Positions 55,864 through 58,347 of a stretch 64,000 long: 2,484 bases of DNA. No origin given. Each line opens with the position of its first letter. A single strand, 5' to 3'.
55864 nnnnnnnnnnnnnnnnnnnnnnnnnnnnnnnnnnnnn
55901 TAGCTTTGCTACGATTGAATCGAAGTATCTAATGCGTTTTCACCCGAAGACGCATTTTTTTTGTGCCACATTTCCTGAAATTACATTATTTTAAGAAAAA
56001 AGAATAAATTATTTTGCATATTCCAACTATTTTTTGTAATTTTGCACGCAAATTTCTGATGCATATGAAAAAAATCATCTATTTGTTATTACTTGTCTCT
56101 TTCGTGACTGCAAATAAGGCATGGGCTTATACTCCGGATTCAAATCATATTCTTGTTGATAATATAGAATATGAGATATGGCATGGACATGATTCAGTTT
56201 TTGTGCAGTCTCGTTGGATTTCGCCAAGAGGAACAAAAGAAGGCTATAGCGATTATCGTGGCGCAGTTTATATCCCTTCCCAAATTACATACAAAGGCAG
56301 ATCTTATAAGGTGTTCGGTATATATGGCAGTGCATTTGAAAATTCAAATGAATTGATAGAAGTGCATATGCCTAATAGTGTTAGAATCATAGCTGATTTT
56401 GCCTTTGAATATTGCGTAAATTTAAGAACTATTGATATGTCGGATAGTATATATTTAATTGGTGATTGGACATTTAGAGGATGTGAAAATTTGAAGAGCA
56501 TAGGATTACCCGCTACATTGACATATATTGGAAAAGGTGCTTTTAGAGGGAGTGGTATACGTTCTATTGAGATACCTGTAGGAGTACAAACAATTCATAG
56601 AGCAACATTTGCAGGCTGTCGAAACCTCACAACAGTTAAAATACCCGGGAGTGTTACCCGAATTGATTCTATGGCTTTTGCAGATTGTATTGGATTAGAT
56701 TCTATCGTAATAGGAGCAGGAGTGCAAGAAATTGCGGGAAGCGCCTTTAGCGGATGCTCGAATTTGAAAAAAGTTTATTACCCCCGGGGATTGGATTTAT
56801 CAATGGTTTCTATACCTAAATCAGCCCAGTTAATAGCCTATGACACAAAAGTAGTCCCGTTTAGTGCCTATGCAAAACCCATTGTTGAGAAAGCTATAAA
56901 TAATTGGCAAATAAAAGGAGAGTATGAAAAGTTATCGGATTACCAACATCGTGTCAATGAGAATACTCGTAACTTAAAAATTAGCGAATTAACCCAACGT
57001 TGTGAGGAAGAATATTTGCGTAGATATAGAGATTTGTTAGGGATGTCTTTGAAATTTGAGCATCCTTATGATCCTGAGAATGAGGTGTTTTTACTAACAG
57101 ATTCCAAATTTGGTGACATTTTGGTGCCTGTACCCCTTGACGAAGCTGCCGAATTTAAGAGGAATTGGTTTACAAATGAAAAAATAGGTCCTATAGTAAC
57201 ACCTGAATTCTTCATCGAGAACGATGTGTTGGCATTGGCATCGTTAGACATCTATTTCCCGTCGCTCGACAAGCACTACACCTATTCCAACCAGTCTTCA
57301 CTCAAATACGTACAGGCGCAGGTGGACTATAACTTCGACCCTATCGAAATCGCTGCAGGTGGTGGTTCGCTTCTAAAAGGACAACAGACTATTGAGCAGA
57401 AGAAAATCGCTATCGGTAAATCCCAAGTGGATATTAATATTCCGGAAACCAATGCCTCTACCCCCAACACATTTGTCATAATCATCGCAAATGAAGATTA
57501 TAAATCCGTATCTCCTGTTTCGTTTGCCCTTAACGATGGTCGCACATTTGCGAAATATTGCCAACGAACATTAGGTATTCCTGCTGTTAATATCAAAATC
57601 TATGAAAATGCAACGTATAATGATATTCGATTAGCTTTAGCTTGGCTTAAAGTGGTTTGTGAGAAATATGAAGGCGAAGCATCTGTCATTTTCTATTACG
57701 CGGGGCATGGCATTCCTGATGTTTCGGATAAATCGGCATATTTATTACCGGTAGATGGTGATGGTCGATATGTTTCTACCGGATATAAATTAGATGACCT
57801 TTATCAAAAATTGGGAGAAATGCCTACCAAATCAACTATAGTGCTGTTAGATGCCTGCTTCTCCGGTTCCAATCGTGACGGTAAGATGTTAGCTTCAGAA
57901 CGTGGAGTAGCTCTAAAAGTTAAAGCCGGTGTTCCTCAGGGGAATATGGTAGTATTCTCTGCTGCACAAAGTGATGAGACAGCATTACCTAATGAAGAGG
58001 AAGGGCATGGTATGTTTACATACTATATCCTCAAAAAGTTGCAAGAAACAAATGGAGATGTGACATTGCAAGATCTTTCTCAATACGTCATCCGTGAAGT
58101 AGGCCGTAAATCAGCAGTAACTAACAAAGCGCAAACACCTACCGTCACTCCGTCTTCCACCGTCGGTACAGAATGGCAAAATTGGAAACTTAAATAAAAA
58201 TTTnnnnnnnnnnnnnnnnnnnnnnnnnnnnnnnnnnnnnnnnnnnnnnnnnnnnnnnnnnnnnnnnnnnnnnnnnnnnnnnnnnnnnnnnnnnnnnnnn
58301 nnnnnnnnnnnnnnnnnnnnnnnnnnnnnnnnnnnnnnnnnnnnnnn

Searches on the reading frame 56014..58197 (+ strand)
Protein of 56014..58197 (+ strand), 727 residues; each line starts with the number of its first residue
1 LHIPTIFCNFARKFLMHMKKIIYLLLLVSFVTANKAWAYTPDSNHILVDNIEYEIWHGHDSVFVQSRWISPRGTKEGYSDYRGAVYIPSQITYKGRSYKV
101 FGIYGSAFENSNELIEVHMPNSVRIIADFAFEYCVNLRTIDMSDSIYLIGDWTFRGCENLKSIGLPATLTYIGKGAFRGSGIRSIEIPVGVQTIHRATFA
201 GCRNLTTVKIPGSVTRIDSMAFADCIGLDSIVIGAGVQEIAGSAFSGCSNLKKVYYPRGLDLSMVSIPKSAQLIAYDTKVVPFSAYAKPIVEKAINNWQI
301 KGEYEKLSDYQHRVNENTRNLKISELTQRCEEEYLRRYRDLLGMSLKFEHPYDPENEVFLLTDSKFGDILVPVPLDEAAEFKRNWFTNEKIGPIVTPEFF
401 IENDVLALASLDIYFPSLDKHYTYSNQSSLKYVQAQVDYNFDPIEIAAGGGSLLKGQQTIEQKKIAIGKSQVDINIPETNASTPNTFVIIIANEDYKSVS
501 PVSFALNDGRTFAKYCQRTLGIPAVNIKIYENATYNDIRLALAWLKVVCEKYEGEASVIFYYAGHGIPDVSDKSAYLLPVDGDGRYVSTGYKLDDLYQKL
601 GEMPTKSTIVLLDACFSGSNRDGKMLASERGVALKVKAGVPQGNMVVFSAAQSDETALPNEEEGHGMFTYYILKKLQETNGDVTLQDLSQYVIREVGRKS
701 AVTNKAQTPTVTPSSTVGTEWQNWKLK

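Call 74: search_protein_families(library=pfam, proteins=[window:56014-58197:+])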
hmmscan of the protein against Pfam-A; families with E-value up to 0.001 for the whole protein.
window:56014-58197:+ (727 aa): 2 families
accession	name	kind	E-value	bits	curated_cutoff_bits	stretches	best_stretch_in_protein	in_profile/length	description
PF13306.12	LRR_5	-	1.1e-41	142.1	27.7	2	102-195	24-116/127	BspA type Leucine rich repeat region (6 copies)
PF00656.27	Peptidase_C14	-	2.4e-21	76.9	21.4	1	488-713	4-225/233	Caspase domain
